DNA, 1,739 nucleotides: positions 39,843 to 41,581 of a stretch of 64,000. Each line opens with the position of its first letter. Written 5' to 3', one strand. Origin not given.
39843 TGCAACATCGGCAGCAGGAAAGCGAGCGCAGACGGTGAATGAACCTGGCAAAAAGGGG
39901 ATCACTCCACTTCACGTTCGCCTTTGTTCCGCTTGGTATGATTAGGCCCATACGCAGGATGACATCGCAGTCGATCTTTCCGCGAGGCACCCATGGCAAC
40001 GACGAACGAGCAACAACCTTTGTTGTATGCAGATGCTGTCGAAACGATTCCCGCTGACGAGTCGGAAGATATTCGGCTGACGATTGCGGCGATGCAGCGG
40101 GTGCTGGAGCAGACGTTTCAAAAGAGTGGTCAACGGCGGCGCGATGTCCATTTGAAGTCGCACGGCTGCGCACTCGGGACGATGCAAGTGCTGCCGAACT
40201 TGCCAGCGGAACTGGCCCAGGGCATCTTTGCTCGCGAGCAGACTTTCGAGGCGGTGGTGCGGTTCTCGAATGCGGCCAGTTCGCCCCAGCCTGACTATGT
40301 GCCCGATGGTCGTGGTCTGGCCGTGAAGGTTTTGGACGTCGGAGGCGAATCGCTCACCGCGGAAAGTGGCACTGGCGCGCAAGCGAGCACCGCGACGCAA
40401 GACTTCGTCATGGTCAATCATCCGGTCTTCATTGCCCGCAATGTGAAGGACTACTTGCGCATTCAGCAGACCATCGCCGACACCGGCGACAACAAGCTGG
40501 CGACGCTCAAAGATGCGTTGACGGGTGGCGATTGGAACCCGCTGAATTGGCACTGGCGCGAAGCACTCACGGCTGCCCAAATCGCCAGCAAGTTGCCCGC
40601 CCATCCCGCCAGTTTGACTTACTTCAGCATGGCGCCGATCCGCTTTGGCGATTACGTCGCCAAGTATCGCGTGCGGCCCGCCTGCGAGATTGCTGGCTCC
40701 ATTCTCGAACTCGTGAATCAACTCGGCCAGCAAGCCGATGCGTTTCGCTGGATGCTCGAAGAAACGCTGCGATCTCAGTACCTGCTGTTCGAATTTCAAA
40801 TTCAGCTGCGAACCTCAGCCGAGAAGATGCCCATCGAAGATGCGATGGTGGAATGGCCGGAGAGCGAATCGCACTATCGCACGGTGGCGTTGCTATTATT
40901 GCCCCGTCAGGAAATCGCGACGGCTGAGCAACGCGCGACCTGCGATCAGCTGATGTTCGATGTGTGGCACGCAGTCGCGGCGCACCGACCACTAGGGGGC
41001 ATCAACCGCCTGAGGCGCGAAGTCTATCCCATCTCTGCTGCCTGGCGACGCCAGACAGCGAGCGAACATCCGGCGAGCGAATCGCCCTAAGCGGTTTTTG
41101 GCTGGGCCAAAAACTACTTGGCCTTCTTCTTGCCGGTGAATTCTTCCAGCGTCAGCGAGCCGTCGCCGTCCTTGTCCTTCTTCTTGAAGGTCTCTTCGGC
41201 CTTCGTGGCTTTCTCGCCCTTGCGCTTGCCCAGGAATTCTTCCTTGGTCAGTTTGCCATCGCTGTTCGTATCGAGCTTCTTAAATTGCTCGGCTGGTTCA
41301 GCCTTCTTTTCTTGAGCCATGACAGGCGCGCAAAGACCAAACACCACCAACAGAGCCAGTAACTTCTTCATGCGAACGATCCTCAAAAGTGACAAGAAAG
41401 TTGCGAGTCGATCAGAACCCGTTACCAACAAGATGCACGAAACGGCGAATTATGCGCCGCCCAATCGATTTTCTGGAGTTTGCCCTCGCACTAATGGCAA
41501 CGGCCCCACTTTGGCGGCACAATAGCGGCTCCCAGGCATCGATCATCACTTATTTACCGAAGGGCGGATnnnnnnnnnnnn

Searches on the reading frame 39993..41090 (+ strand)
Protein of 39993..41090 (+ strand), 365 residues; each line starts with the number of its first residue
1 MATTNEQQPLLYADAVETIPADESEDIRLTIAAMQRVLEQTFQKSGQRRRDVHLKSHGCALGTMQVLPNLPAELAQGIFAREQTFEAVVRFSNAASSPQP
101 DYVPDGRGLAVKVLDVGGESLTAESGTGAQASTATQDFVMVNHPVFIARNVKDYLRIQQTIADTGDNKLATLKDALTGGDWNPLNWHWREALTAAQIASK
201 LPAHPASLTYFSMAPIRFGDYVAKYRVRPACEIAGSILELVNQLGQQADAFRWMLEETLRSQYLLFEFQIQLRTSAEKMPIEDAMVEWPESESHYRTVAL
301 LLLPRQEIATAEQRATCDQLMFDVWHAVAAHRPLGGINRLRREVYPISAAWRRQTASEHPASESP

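Call 65: search_protein_families(library=pfam, proteins=[window:39993-41090:+], max_evalue=0.01)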
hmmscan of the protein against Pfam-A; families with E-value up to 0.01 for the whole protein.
window:39993-41090:+ (365 aa): 1 family
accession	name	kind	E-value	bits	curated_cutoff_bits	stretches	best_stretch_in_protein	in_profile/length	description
PF00199.24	Catalase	-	0.00089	18.9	25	1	42-161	37-141/383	Catalase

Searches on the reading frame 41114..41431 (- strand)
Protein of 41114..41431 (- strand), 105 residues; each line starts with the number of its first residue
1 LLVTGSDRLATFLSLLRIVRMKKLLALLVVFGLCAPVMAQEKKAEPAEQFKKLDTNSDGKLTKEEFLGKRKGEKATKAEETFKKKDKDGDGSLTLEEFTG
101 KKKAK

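Call 65: search_protein_families(library=pfam, proteins=[window:41114-41431:-], max_evalue=0.01)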
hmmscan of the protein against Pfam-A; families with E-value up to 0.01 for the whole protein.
window:41114-41431:- (105 aa): 5 families
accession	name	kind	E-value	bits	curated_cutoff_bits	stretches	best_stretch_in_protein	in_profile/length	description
PF00036.39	EF-hand_1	-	1.5e-11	43.4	25.4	2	78-98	2-22/29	EF hand domain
PF13202.12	EF-hand_5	-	1.9e-11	43.3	25.9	2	49-66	4-21/25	EF hand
PF13499.12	EF-hand_7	-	3.9e-11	43.6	30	1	48-98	6-62/67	EF-hand domain pair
PF13405.12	EF-hand_6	-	7e-09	35.1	25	1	48-67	4-23/30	EF-hand domain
PF13833.12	EF-hand_8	-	0.00021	21.4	28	0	50-67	31-48/54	EF-hand domain pair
